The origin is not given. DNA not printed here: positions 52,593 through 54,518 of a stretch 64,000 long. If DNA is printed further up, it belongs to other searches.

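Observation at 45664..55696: Nonulosonic acid (pseudaminic/legionaminic-type) pathway core, linked to two cobalamin radical SAM enzymes and a class III aminotransferase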

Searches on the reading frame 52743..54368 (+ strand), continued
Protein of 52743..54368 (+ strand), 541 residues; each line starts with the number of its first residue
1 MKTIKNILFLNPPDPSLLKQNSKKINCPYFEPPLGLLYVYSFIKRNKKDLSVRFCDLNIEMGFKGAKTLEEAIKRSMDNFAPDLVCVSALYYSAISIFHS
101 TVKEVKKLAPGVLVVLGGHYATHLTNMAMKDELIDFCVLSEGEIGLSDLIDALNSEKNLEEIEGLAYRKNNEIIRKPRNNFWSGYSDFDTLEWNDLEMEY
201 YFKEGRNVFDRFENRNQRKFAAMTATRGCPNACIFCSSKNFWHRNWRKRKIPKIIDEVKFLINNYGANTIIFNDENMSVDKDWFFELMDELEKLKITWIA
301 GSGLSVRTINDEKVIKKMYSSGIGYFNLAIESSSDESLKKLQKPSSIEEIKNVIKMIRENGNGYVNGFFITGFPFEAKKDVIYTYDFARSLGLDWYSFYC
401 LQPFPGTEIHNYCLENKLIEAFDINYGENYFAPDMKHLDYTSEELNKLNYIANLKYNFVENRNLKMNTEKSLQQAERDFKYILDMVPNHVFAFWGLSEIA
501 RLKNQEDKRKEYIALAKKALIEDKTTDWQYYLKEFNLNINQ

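Call 40: find_encoding_contigs(protein=P0056, flank=10000, max_places=1)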
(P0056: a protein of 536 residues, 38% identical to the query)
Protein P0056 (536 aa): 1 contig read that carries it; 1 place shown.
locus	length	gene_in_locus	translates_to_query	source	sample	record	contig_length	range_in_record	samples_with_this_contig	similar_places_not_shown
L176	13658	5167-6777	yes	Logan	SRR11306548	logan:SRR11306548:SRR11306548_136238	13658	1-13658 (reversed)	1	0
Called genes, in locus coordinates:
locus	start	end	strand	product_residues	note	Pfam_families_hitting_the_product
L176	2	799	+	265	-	?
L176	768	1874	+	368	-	PF03102:NeuB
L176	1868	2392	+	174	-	PF13302:Acetyltransf_3, PF13420:Acetyltransf_4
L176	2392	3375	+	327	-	PF01408:GFO_IDH_MocA, PF02894:GFO_IDH_MocA_C, PF22725:GFO_IDH_MocA_C3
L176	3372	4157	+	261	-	PF02348:CTP_transf_3, PF12804:NTP_transf_3 (weak)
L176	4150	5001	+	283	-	PF00535:Glycos_transf_2, PF13641:Glyco_tranf_2_3 (weak), PF13632:Glyco_trans_2_3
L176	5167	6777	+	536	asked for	PF02310:B12-binding, PF04055:Radical_SAM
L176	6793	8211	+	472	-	PF02310:B12-binding, PF04055:Radical_SAM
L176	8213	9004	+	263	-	PF08241:Methyltransf_11, PF13489:Methyltransf_23 (weak), PF13649:Methyltransf_25 (weak)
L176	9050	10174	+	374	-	-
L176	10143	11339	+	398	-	PF13489:Methyltransf_23, PF07021:MetW (faint), PF08241:Methyltransf_11, PF08242:Methyltransf_12, PF13649:Methyltransf_25, PF13847:Methyltransf_31, PF22674:C2185-like_N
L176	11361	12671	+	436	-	PF00202:Aminotran_3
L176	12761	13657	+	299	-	?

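Call 48: search_protein_families(library=ncbifam, proteins=[L007:6457-7572:+, L007:14146-15657:+, L011:1167-2228:+, L172:15609-16763:+, L174:9919-11007:+, L176:768-1874:+, L173:6446-7555:+, L014:11631-12713:+, L172:12373-13398:+, L011:2229-2750:+], max_evalue=1e-10)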
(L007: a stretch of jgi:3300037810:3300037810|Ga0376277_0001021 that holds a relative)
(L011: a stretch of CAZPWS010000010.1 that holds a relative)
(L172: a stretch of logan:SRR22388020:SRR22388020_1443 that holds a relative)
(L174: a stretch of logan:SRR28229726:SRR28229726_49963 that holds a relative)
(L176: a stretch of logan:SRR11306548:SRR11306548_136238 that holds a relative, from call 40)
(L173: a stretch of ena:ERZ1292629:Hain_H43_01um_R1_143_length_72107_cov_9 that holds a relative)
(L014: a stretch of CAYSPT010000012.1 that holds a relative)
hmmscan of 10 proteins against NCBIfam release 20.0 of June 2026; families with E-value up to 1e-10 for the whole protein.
L007:6457-7572:+ (371 aa): 2 families
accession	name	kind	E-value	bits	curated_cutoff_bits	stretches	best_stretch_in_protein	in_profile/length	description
TIGR03569.1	NeuB_NnaB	equivalog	2.4e-91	306.2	399.65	1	18-360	1-325/329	N-acetylneuraminate synthase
TIGR03586.1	PseI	equivalog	2.2e-90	303.2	340.25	1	18-362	2-325/327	pseudaminic acid synthase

L007:14146-15657:+ (503 aa): 2 families
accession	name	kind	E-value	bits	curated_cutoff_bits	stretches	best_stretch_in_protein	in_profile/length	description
TIGR03569.1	NeuB_NnaB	equivalog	2.4e-43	148.5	399.65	1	10-334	3-327/329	N-acetylneuraminate synthase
TIGR03586.1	PseI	equivalog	1.1e-38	133.2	340.25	1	8-332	2-323/327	pseudaminic acid synthase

L011:1167-2228:+ (353 aa): 2 families
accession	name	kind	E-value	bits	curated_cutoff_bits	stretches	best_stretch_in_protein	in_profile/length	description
TIGR03569.1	NeuB_NnaB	equivalog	1.5e-83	280.6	399.65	1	15-344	2-327/329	N-acetylneuraminate synthase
TIGR03586.1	PseI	equivalog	5.6e-71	239.4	340.25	1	14-344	2-325/327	pseudaminic acid synthase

L172:15609-16763:+ (384 aa): 2 families
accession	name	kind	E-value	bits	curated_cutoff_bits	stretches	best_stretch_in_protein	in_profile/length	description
TIGR03569.1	NeuB_NnaB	equivalog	7.5e-88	294.7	399.65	1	28-283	1-261/329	N-acetylneuraminate synthase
TIGR03586.1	PseI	equivalog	1.7e-83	280.5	340.25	1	27-374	1-325/327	pseudaminic acid synthase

L174:9919-11007:+ (362 aa): 2 families
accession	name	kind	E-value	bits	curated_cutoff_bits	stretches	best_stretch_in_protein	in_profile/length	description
TIGR03569.1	NeuB_NnaB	equivalog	3.7e-71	239.9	399.65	1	18-320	2-303/329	N-acetylneuraminate synthase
TIGR03586.1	PseI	equivalog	8.1e-54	183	340.25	1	17-320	2-301/327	pseudaminic acid synthase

L176:768-1874:+ (368 aa): 2 families
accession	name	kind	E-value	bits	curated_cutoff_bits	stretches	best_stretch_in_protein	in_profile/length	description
TIGR03569.1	NeuB_NnaB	equivalog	2.6e-84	283.1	399.65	1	26-351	1-322/329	N-acetylneuraminate synthase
TIGR03586.1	PseI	equivalog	2.1e-70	237.5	340.25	1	26-357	2-326/327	pseudaminic acid synthase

L173:6446-7555:+ (369 aa): 2 families
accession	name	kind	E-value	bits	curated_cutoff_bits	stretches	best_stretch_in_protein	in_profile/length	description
TIGR03569.1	NeuB_NnaB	equivalog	6.1e-91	304.9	399.65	1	18-359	1-326/329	N-acetylneuraminate synthase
TIGR03586.1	PseI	equivalog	1.1e-83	281.1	340.25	1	18-361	2-326/327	pseudaminic acid synthase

L014:11631-12713:+ (360 aa): 2 families
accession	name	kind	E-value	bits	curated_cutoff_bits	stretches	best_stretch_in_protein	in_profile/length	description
TIGR03569.1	NeuB_NnaB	equivalog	1.9e-124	415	399.65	1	10-344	1-327/329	N-acetylneuraminate synthase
TIGR03586.1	PseI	equivalog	7.5e-80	268.6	340.25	1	10-345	2-326/327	pseudaminic acid synthase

L172:12373-13398:+ (341 aa): 1 family
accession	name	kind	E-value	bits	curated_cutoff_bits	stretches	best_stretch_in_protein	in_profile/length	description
TIGR03590.1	PseG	equivalog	2.1e-52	178.4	153.55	1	1-270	1-275/280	UDP-2,4-diacetamido-2,4,6-trideoxy-beta-L-altropyranose hydrolase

L011:2229-2750:+ (173 aa): 2 families
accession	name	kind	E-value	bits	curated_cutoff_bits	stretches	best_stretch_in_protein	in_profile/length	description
TIGR03585.1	PseH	equivalog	9.5e-17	61.5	93.1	1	9-163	3-151/156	UDP-4-amino-4,6-dideoxy-N-acetyl-beta-L-altrosamine N-acetyltransferase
NF011709.0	PRK15130.1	equivalog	2.7e-13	50.1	218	1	4-169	4-164/186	spermidine N1-acetyltransferase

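Call 72: search_solved_structures(query=A1, max_evalue=0.01)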
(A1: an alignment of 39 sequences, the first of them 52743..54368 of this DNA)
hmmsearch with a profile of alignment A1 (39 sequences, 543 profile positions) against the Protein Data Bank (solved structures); distinct sequences matched with E-value up to 0.01: 20.
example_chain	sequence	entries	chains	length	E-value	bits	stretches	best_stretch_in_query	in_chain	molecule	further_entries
9ccb_A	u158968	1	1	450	1.6e-30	109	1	221-410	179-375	Radical SAM core domain-containing protein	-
6fd2_B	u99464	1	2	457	2e-23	85.6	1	217-421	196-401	Putative apramycin biosynthetic oxidoreductase 4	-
4jc0_A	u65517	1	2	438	9e-19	70.3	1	214-392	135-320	Ribosomal protein S12 methylthiotransferase RimO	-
2qgq_A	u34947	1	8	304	1.3e-18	69.7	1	219-392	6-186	Protein TM_1862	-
7rdr_A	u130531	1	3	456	2.9e-17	65.3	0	321-362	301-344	Circular tendon repeat protein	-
5ul2_A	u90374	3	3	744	7.8e-14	54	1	38-255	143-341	OxsB protein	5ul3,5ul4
7kdx_A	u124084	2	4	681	6.6e-13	50.9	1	78-280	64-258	Methyltransferase TokK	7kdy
9n1b_A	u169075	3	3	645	6.2e-10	41.1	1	68-276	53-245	Radical SAM protein | Radical SAM enzyme CysS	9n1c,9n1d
6wte_A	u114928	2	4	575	1.5e-08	36.5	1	64-263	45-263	B12-binding domain-containing protein | Tryptophan-C2-methyltransferase containing B12-binding domain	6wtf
7mjz_A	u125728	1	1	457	9.7e-08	33.9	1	221-410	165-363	tRNA-2-methylthio-N(6)-dimethylallyladenosine synthase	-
7mjv_A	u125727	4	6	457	1.6e-07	33.1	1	221-406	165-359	tRNA-2-methylthio-N(6)-dimethylallyladenosine synthase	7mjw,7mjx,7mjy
9p2u_A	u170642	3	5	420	0.00019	23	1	328-407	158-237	Radical S-adenosylmethionine methyltransferase NocN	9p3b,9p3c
3ciw_A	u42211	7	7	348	0.0037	18.8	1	208-409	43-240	FeFe-Hydrogenase maturase | [FeFe] hydrogenase maturase subunit HydE | Biotin synthetase, putative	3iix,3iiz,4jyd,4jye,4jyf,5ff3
5fep_A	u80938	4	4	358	0.0038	18.7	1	207-409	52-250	[FeFe] hydrogenase maturase subunit HydE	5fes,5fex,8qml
3cix_A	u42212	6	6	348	0.0038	18.7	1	208-409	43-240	FeFe-Hydrogenase maturase | [FeFe] hydrogenase maturase subunit HydE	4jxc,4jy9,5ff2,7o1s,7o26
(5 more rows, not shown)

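Call 91: search_protein_families(library=pfam, proteins=[L007:4673-5143:+, L007:5161-5721:+, L007:11650-12351:+, L175:9281-10396:+, L176:9050-10174:+, L007:798-2012:+, L009:818-1942:+], max_evalue=0.01)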
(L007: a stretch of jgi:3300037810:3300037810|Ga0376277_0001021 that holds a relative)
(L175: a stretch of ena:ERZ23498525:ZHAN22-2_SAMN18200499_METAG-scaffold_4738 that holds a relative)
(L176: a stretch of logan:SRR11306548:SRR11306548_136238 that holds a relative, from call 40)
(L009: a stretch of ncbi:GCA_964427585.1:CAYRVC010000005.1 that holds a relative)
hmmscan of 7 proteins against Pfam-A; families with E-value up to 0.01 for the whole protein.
L007:4673-5143:+ (156 aa): 1 family
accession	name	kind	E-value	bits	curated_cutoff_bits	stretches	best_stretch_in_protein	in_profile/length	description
PF14478.12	DUF4430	-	2.5e-16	60.3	23.8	1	91-153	13-72/72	Domain of unknown function (DUF4430)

L007:5161-5721:+ (186 aa): 1 family
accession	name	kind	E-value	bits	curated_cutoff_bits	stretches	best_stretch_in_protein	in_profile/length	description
PF20221.3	DUF6580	-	6.5e-51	173.2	27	1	11-169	6-157/162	Family of unknown function (DUF6580)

L007:11650-12351:+ (233 aa): 1 family
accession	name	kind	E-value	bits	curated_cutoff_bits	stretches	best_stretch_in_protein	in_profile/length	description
PF08889.16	WbqC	-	8e-75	251.9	21.3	1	7-224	1-216/218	WbqC-like protein family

L175:9281-10396:+ (371 aa): 0 families

L176:9050-10174:+ (374 aa): 1 family
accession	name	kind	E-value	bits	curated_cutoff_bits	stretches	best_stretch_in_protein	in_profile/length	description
PF10827.13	DUF2552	-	0.0081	16.8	27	0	137-202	10-76/79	Protein of unknown function (DUF2552)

L007:798-2012:+ (404 aa): 1 family
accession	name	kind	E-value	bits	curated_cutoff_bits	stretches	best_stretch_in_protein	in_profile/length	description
PF02350.25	Epimerase_2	-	4.3e-06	26.3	30.6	1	161-395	126-345/347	UDP-N-acetylglucosamine 2-epimerase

L009:818-1942:+ (374 aa): 3 families
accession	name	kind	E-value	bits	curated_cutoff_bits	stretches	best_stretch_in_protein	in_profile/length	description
PF02350.25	Epimerase_2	-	9.5e-05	21.8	30.6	1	129-363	117-344/347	UDP-N-acetylglucosamine 2-epimerase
PF05159.20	Capsule_synth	-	0.00036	20.6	20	1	230-300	185-260/310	Capsule polysaccharide biosynthesis protein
PF04464.20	Glyphos_transf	-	0.00056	19.4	22.1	1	150-365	151-365/367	CDP-Glycerol:Poly(glycerophosphate) glycerophosphotransferase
